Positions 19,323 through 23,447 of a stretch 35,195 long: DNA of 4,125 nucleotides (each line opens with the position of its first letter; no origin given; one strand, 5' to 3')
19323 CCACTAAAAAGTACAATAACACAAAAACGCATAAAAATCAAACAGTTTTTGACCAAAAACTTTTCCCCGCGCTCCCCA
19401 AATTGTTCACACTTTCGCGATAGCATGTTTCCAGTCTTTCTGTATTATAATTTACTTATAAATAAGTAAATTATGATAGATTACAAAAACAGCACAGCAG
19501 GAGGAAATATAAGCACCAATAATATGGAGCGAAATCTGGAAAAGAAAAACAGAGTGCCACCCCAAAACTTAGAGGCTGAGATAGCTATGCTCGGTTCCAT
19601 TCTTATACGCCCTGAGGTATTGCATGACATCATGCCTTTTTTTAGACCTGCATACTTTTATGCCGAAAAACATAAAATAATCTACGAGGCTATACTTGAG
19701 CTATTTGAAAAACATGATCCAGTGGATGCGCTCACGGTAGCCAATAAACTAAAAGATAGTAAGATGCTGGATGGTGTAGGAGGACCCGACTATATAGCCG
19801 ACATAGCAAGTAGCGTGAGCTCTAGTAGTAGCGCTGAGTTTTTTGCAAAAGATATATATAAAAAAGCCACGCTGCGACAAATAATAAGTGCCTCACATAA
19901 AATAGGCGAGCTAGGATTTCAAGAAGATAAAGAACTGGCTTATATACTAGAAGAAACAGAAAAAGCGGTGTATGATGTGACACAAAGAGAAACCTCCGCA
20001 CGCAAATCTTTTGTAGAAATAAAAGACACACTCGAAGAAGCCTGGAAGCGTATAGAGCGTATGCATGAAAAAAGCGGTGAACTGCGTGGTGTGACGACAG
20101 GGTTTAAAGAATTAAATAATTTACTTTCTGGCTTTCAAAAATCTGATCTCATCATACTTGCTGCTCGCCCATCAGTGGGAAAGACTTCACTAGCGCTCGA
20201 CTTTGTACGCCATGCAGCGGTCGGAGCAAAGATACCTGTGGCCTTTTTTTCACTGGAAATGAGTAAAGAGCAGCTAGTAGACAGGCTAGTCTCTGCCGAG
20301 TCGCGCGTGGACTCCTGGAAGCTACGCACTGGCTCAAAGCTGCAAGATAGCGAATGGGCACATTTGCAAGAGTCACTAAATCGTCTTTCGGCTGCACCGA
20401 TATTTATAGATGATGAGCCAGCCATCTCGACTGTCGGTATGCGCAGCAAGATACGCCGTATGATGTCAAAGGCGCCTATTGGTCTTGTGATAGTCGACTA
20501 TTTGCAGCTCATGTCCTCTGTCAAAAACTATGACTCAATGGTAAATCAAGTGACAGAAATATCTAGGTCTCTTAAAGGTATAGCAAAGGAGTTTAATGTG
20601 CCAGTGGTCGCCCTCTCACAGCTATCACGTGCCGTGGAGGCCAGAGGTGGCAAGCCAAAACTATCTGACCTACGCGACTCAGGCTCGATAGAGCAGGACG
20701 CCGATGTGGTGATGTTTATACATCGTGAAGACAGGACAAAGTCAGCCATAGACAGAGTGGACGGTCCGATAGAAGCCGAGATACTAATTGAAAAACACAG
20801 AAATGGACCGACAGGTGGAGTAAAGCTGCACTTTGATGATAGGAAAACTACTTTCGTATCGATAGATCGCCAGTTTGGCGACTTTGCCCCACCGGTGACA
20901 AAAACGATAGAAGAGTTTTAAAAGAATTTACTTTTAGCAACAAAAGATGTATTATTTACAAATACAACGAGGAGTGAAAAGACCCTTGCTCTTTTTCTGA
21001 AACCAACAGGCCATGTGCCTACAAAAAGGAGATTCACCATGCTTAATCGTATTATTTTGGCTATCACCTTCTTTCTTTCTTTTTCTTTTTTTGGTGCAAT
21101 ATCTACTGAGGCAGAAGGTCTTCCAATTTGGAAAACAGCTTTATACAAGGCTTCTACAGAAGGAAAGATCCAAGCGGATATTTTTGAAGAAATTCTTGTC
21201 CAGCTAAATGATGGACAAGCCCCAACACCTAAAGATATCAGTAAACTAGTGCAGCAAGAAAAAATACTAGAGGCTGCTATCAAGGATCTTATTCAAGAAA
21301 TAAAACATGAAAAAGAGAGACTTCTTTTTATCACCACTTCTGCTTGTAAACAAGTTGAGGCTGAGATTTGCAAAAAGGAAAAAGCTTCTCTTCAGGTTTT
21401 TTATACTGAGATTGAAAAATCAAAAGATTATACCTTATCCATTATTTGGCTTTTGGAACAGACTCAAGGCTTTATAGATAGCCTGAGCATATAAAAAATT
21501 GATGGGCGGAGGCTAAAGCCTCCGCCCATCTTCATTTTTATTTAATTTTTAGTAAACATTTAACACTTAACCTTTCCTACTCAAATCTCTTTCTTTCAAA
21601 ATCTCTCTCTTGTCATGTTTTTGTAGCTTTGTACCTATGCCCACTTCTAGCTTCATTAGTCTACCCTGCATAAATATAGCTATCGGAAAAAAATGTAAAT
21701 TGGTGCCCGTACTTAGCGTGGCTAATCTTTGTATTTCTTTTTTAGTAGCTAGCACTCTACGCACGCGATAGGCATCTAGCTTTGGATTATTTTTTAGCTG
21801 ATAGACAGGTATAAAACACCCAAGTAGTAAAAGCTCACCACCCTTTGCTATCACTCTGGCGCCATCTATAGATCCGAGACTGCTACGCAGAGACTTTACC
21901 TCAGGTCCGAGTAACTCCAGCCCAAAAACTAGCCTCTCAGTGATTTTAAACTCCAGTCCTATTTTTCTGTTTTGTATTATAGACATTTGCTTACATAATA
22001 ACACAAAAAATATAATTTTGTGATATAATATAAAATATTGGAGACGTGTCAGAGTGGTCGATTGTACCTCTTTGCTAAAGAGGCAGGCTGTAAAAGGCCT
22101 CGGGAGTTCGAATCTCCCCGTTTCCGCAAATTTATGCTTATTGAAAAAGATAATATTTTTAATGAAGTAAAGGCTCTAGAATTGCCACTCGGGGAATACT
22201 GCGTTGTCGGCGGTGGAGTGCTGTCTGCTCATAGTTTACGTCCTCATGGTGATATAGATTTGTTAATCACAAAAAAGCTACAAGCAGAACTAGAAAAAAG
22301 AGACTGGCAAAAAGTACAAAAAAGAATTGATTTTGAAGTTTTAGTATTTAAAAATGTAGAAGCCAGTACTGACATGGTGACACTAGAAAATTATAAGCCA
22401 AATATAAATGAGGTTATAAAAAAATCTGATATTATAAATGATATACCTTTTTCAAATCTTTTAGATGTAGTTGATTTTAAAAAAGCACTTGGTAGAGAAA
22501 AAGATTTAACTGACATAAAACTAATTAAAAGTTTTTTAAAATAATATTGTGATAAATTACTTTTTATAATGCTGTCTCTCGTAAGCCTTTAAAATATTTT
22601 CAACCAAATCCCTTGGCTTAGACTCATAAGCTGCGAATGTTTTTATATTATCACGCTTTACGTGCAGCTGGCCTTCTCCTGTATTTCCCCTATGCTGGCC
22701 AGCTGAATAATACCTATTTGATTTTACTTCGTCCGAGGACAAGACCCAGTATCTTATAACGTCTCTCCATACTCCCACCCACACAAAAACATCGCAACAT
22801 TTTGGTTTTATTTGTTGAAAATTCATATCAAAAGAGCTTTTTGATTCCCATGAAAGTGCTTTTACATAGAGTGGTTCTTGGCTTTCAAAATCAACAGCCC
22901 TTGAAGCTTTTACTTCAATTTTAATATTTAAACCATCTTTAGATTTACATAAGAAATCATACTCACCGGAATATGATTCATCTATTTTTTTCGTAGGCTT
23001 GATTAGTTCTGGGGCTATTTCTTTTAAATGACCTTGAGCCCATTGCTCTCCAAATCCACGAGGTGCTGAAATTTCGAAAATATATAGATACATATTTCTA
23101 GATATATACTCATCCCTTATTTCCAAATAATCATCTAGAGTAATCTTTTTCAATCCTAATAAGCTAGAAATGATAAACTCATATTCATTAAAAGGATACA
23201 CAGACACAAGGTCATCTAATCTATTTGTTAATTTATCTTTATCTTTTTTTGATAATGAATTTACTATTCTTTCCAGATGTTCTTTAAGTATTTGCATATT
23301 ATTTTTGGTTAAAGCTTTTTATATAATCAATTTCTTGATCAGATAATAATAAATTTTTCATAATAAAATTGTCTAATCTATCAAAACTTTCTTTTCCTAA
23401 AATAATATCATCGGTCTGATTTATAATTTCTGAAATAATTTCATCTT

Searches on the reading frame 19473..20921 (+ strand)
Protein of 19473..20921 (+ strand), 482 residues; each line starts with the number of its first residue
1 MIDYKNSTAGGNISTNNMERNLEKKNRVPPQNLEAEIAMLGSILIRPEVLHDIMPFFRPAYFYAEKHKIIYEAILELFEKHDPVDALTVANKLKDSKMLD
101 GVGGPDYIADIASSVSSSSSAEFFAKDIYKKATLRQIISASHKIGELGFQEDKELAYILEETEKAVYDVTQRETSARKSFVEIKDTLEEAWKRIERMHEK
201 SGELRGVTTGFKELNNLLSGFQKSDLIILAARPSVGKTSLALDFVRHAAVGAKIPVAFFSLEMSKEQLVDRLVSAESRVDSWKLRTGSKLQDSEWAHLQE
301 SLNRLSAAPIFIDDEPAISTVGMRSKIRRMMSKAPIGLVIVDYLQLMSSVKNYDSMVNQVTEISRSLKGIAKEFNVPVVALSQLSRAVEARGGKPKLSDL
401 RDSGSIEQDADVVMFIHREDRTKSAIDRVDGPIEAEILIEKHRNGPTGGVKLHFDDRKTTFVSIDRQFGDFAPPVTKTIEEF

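Call 41: search_protein_families(library=pfam, proteins=[window:19473-20921:+], max_evalue=0.001)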
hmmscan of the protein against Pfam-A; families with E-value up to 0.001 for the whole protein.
window:19473-20921:+ (482 aa): 4 families
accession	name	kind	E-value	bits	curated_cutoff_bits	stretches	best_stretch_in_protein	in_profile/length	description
PF03796.21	DnaB_C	-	1.5e-98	329.7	27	1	206-462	1-254/255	DnaB-like helicase C terminal domain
PF00772.26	DnaB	-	1.1e-27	96.4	23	1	29-129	2-102/103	DnaB-like helicase N terminal domain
PF13481.12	AAA_25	-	1.9e-12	47.6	27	1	206-384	14-190/195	AAA domain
PF06745.19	ATPase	-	4.5e-05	23.4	26.6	1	207-369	1-153/231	KaiC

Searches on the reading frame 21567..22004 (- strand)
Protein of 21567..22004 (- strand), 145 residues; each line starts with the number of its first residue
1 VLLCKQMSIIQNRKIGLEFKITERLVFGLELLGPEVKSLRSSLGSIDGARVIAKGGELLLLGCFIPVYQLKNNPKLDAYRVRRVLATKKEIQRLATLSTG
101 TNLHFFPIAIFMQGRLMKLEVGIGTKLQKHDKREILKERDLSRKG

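Call 41: search_protein_families(library=pfam, proteins=[window:21567-22004:-], max_evalue=0.001)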
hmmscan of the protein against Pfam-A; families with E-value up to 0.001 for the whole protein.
window:21567-22004:- (145 aa): 1 family
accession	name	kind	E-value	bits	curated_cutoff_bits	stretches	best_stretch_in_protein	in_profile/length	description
PF01668.23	SmpB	-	9.5e-27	94.1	27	1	9-144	1-136/143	SmpB protein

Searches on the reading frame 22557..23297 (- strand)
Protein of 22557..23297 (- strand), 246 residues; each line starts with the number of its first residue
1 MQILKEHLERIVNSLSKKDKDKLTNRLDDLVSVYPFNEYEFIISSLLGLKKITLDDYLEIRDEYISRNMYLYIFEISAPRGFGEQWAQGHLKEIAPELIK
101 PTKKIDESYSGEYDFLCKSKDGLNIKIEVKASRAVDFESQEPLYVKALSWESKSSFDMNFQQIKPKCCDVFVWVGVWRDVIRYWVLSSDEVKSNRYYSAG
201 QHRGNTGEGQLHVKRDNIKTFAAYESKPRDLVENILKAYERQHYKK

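Call 41: search_protein_families(library=pfam, proteins=[window:22557-23297:-], max_evalue=0.001)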
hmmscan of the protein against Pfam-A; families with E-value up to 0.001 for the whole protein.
window:22557-23297:- (246 aa): 0 families

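Call 46: search_protein_families(library=ncbifam, proteins=[window:22557-23297:-], max_evalue=0.1)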
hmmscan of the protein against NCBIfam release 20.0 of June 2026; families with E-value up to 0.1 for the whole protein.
window:22557-23297:- (246 aa): 1 family
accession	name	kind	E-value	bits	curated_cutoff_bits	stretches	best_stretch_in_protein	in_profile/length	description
NF052472.1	FlmA_fam_RIPP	equivalog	0.00033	20.7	30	1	97-122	3-27/46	FlmA family RiPP peptide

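Call 94: search_protein_families(library=phrogs, proteins=[window:22557-23297:-], max_evalue=0.001)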
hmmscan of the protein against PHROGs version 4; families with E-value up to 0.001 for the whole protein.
window:22557-23297:- (246 aa): 0 families
